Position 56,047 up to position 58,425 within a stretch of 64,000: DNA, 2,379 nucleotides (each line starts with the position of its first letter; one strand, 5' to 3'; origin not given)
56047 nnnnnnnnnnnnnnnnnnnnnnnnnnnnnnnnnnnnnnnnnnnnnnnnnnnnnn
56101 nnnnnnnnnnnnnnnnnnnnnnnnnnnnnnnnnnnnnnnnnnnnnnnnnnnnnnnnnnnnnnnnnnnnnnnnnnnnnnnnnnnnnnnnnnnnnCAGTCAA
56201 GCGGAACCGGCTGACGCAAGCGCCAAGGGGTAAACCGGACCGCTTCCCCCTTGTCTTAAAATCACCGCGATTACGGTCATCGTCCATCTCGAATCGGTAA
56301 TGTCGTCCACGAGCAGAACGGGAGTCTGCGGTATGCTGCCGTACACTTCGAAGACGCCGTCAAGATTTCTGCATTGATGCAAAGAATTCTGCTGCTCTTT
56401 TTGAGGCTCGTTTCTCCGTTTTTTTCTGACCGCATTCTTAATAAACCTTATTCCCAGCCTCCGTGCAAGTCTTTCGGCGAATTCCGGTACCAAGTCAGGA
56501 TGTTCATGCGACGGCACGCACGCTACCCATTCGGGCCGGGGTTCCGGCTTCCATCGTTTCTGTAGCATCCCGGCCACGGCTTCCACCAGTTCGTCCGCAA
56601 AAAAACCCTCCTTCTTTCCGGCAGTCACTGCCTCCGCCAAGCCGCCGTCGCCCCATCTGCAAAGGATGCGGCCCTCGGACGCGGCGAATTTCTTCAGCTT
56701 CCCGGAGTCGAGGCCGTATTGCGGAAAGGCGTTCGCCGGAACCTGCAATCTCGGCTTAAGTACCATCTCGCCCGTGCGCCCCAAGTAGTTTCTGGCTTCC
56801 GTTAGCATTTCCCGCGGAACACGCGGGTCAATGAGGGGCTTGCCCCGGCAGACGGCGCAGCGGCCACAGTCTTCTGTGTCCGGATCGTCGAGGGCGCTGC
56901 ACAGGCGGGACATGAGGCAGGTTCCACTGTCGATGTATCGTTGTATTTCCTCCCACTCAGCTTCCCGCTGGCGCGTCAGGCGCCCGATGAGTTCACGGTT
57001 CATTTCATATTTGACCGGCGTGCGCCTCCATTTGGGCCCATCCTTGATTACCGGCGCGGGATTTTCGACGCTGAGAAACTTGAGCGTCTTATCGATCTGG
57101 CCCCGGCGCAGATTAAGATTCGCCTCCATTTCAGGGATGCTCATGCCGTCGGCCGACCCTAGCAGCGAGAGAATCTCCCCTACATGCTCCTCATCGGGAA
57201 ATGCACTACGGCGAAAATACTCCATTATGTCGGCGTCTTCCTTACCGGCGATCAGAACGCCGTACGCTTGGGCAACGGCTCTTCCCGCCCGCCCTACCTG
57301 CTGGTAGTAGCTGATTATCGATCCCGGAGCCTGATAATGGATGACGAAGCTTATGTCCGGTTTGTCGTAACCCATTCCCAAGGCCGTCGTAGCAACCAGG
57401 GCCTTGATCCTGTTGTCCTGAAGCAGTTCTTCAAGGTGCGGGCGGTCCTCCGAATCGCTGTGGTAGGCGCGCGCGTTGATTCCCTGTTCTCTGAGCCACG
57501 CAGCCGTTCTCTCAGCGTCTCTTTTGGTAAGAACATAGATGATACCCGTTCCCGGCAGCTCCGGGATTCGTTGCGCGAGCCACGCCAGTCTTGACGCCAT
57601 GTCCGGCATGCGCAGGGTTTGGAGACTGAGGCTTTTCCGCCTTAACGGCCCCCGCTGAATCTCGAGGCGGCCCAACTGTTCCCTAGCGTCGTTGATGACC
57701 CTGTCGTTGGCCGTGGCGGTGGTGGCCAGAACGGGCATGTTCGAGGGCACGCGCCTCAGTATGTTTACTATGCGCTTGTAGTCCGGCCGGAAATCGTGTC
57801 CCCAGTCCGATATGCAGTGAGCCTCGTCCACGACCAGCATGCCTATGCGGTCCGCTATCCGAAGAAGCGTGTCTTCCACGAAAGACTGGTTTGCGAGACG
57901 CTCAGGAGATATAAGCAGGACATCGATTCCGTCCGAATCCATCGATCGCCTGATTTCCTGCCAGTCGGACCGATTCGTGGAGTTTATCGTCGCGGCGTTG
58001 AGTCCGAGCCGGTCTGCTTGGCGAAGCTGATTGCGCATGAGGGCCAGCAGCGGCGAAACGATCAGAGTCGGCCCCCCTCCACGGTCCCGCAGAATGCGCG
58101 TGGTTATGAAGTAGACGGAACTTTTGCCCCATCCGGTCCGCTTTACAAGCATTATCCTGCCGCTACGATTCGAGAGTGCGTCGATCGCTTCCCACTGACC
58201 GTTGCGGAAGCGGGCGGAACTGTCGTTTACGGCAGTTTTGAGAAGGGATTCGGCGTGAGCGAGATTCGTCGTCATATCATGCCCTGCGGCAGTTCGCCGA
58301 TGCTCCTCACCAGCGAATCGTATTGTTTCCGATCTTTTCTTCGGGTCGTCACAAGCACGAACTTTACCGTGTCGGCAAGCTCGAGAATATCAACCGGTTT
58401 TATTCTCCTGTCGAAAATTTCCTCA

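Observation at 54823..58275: RecQ-helicase-PRTase fusion + DprA-like pair (PsyrTA/ShosTA-like toxin-antitoxin/defense module) with a fresh tandem duplication in the DprA-like gene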

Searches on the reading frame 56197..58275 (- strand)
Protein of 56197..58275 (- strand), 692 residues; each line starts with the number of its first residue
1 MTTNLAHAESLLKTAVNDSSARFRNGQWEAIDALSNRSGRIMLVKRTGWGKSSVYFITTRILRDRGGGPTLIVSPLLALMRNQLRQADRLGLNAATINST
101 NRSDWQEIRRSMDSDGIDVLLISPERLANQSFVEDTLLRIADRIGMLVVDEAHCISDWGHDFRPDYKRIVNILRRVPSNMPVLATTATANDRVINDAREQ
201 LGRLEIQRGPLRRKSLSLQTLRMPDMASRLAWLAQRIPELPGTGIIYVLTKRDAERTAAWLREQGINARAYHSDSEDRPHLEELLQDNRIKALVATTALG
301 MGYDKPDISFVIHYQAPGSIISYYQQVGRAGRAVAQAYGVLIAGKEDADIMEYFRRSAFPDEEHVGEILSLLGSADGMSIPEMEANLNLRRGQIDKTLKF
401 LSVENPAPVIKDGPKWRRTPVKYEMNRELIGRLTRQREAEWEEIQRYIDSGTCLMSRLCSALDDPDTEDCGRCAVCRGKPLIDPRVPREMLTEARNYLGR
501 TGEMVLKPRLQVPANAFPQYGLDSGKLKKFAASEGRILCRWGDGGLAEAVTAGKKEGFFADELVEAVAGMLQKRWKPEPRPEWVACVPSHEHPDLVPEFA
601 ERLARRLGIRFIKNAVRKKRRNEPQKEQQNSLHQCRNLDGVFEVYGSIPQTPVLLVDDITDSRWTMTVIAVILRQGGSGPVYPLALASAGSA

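Call 4: search_protein_families(library=pfam, proteins=[window:56197-58275:-], max_evalue=0.1)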
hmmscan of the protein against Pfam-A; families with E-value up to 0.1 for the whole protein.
window:56197-58275:- (692 aa): 5 families
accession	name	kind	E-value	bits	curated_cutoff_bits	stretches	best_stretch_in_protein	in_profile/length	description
PF00270.35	DEAD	-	3.8e-24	85.7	26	1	26-195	3-165/167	DEAD/DEAH box helicase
PF00271.37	Helicase_C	-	7.8e-17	62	23.5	1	242-333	16-109/110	Helicase conserved C-terminal domain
PF04851.21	ResIII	-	1.6e-10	41.6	22.5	1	23-188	4-161/164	Type III restriction enzyme, res subunit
PF00156.33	Pribosyltran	-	0.0057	16.4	26.3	1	599-674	43-111/158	Phosphoribosyl transferase domain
PF16124.10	RecQ_Zn_bind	-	0.025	15.8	25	1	435-477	22-66/66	RecQ zinc-binding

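Call 5: search_protein_families(library=padloc, proteins=[window:56197-58275:-], max_evalue=0.1)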
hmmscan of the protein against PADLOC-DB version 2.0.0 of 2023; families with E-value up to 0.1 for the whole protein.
window:56197-58275:- (692 aa): 48 families (the best 25 are shown)
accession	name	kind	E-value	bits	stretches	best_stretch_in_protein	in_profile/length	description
PDLC03928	PsyrT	-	3.9e-284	942.3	1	1-689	1-684/689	-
PDLC02864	DpdF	-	7.2e-85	284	1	21-368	21-363/610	DpdF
PDLC02870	DpdF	-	1.1e-78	263.1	1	22-478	13-468/534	DpdF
PDLC02861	DpdF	-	3.6e-73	244.9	1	21-348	27-348/611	DpdF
PDLC02865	DpdF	-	1.5e-50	169.9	1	21-479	758-1213/1499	DpdF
PDLC02859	DpdF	-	3.2e-40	136.1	1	22-340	100-422/545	DpdF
PDLC02855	DpdF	-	8.4e-33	111.6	1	25-342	142-478/825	DpdF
PDLC01089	C3a193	-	1.2e-32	111.2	2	35-190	264-420/983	poss. alt. Cas3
PDLC02872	DpdF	-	1.1e-31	108.2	1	24-354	159-516/859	DpdF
PDLC02868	DpdF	-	3.4e-27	92.6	2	22-198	338-514/1078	DpdF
PDLC02867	DpdF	-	7.1e-25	85.4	1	107-354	230-489/855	DpdF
PDLC02869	DpdF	-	2e-24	83.7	1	622-689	3-70/74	DpdF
PDLC02857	DpdF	-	6.1e-22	75.5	1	26-350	182-545/911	DpdF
PDLC02863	DpdF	-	5.2e-21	73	1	241-372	50-183/488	DpdF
PDLC02862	DpdF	-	1.5e-19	67.4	1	30-345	125-465/811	DpdF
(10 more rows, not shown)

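Call 6: search_protein_families(library=ncbifam, proteins=[window:56197-58275:-], max_evalue=0.1)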
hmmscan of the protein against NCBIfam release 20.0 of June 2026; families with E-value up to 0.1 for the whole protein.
window:56197-58275:- (692 aa): 37 families (the best 25 are shown)
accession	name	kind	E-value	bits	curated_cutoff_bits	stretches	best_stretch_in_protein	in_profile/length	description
TIGR01389.1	recQ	equivalog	2.1e-77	260.9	640.2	1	21-358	12-343/591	DNA helicase RecQ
TIGR00614.1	recQ_fam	subfamily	9.5e-71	239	219.8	1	21-349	10-336/470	RecQ family ATP-dependent DNA helicase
NF008279.0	PRK11057.1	equivalog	3.6e-62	210.6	1015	1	20-356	23-350/608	ATP-dependent DNA helicase RecQ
NF041063.1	DpdF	equivalog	5.6e-45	154.2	550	1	25-353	143-492/813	protein DpdF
TIGR03817.1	DECH_helic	hypoth_equivalog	1.5e-14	53.2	874.1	1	257-348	298-388/742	helicase/secretion neighborhood putative DEAH-box helicase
NF002340.1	PRK01297.1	equivalog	6.8e-13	48.2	564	1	102-348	113-358/372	ATP-dependent RNA helicase RhlB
NF008394.0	PRK11192.1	equivalog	2.1e-12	46.6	507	1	70-355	78-363/441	ATP-dependent RNA helicase SrmB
TIGR04121.1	DEXH_lig_assoc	equivalog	8.5e-12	43.6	850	1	27-352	18-365/804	ligase-associated DNA damage response DEXH box helicase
NF007882.0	PRK10590.1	equivalog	2.2e-11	43.4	743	1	115-337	124-343/456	ATP-dependent RNA helicase RhlE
NF053631.1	RNA_helic_CshA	equivalog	4.5e-11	42.3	646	1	65-347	65-345/434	degradosome RNA helicase CshA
NF003419.0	PRK04837.1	equivalog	5.9e-11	41.7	588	1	109-346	128-363/424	ATP-dependent RNA helicase RhlB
NF008744.0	PRK11776.1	equivalog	2.3e-10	39.6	524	1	115-353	122-356/460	ATP-dependent RNA helicase DbpA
NF053636.1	DDHlcsCsdAPsy1082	equivalog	2.6e-10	39.4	890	1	244-346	246-350/512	DEAD/DEAH box helicase CsdA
NF053711.1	RNA_heli_RhlE1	exception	3.6e-10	39.2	750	1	115-340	123-345/434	RNA helicase RhlE1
NF010338.0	PRK13767.1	equivalog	2.1e-09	36.2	849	1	243-347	287-400/877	ATP-dependent helicase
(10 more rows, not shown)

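Call 35: find_homologous_proteins(query=window:56197-58275:-, max_evalue=1e-20)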
Query window:56197-58275:- (692 aa): 8000 proteins with E <= 1e-20 among 8000 candidates; the best 120 are listed.
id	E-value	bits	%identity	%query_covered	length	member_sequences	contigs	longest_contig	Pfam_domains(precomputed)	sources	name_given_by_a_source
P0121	0.0e+0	1524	96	100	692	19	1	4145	PF00270.36,PF00271.38,PF04851.22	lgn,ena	-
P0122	0.0e+0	1440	91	100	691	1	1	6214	PF00270.36,PF00156.34,PF00271.38,PF04851.22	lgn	-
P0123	0.0e+0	1338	85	100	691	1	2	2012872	PF00270.36,PF00156.34,PF00271.38,PF04851.22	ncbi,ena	-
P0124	0.0e+0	1186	75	99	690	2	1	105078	PF00270.36,PF00271.38,PF04851.22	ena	-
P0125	0.0e+0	1129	71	99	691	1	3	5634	PF00270.36,PF00156.34,PF00271.38,PF22590.3,PF04851.22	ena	-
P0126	0.0e+0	1079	74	90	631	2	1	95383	PF00270.36,PF00271.38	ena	-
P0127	0.0e+0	1060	67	99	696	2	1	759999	PF00270.36,PF00156.34,PF00271.38,PF04851.22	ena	-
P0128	0.0e+0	1045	67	100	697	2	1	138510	PF00270.36,PF00156.34,PF00271.38,PF04851.22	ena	-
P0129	0.0e+0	1036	66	100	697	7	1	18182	PF00270.36,PF00156.34,PF00271.38,PF04851.22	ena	-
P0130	0.0e+0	1019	65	99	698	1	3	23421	PF00270.36,PF00271.38,PF04851.22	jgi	-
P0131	9.2e-298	1007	64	99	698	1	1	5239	PF00270.36,PF00156.34,PF00271.38,PF04851.22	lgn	-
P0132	2.4e-297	1006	64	99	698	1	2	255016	PF00270.36,PF00156.34,PF00271.38,PF04851.22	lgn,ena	-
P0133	7.8e-297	1004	64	99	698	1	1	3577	PF00270.36,PF00156.34,PF00271.38,PF04851.22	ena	-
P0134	9.5e-297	1004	65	99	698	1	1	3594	PF00270.36,PF00156.34,PF00271.38,PF04851.22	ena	-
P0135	3.1e-296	1002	65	99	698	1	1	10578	PF00270.36,PF00156.34,PF00271.38,PF04851.22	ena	-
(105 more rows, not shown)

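Call 52: predict_structure(alignment_id=A3)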
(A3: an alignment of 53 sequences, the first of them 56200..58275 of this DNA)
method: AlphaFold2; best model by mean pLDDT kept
length: 692 residues; sequences in the alignment: 53
mean_pLDDT: 86.0   pTM: 0.80
mean pLDDT of the five models: 86.0, 83.2, 77.6, 71.4, 68.5
residues with pLDDT >= 90: 297; 70-90: 339; 50-70: 48; < 50: 8
segments of 3 or more residues with pLDDT < 50: 301-304
pLDDT, mean of each block of 10 residues (from residue 1): 88 90 87 91 73 90 92 75 80 86 85 90 81 84 90 83 78 81 88 90 84 89 91 96 90 92 96 81 86 82 65 91 84 84 86 82 93 91 85 87 82 85 88 88 92 93 89 96 94 86 82 77 88 91 77 89 93 92 91 90 97 88 58 56 86 94 86 94 89 44
secondary structure, 60 per line:
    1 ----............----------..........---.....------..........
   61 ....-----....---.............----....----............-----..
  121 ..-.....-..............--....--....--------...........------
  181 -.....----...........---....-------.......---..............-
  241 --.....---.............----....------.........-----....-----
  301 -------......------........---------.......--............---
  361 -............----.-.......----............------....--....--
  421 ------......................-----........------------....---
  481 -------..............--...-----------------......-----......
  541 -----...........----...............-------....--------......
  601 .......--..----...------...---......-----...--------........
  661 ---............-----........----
elements in order (helices of 4 or more, strands of 3 or more residues): H5-16 H27-36 E40-44 H51-64 E70-73 H77-89 E94-97 H102-113 E119-122 H124-128 H130-143 E146-149 H152-155 H164-174 E182-186 H191-201 E205-208 E216-222 H226-239 E243-247 H251-263 E268-271 H278-286 E292-295 E308-313 H320-327 E337-343 H346-357 H362-373 H380-386 H391-402 E409-412 E415-418 H427-448 H454-461 H474-477 H488-501 E504-506 H524-529 E535-540 H546-556 H561-575 E583-586 H595-607 E616-618 H631-636 E642-644 E653-660 H664-675 E681-688

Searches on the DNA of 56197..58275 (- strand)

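Call 78: search_dna_similar(query=window:56197-58275:-, collection=ecoli_genomes, mode=distant, max_rows=5)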
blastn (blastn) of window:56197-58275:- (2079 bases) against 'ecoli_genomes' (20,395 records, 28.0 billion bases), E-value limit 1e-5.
Records with a match: 1266; places in all: 1298; records where one place covers at least 80% of the query: 0.
Genomes with a match: 1265 of 5426; with a place that covers at least 80% of the query: 0. Places per genome that has any: lowest 1, median 1, highest 2. On chromosomes: 1297 places; on plasmids: 1.
Best place of each record, by identity: 60-80% 1266.
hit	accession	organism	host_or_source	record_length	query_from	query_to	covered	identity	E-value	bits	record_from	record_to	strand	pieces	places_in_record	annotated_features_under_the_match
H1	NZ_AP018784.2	Escherichia coli strain SK1144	-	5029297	122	569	22%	66.1%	6e-20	109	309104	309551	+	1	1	RecQ family ATP-dependent DNA helicase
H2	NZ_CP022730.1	Escherichia coli strain SA186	Homo sapiens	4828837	122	569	22%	66.1%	6e-20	109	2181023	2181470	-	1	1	RecQ family ATP-dependent DNA helicase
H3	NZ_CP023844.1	Escherichia coli strain 4/1-1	Homo sapiens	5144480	122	569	22%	66.1%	6e-20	109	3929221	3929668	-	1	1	RecQ family ATP-dependent DNA helicase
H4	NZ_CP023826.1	Escherichia coli strain 4/4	Homo sapiens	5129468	122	569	22%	66.1%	6e-20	109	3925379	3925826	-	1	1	RecQ family ATP-dependent DNA helicase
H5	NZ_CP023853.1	Escherichia coli strain 2/0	Homo sapiens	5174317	122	569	22%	66.1%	6e-20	109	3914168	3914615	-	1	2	RecQ family ATP-dependent DNA helicase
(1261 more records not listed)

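Call 79: get_annotated_region(hit=H1, flank=4500)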
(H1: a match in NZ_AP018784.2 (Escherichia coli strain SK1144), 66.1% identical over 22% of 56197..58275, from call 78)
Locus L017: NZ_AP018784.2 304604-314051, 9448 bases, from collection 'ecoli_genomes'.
description: Escherichia coli strain SK1144 chromosome, complete genome
organism: Escherichia coli strain SK1144 (NCBI taxid 562)
replicon: chromosome; assembly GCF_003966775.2
host: -; source: -; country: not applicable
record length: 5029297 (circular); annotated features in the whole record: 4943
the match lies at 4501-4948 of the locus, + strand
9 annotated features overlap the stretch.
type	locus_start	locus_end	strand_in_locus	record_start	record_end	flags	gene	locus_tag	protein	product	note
CDS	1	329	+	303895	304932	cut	yhhX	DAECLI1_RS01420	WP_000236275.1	oxidoreductase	-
CDS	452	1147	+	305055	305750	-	yhhW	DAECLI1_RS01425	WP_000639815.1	quercetin 2,3-dioxygenase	-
CDS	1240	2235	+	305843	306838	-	gntR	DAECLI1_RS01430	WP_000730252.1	gluconate operon transcriptional repressor GntR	-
CDS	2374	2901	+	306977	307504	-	gntK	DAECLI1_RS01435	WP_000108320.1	gluconokinase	-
CDS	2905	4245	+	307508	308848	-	gntU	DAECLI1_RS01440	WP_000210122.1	gluconate transporter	-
CDS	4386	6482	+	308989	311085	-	-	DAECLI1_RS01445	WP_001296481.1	RecQ family ATP-dependent DNA helicase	-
CDS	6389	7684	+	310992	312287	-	-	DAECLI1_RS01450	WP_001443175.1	DNA-processing protein DprA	-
CDS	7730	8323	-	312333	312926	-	yhgN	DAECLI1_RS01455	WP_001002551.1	NAAT family transporter YhgN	-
CDS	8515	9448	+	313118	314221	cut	asd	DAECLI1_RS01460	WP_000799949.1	aspartate-semialdehyde dehydrogenase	-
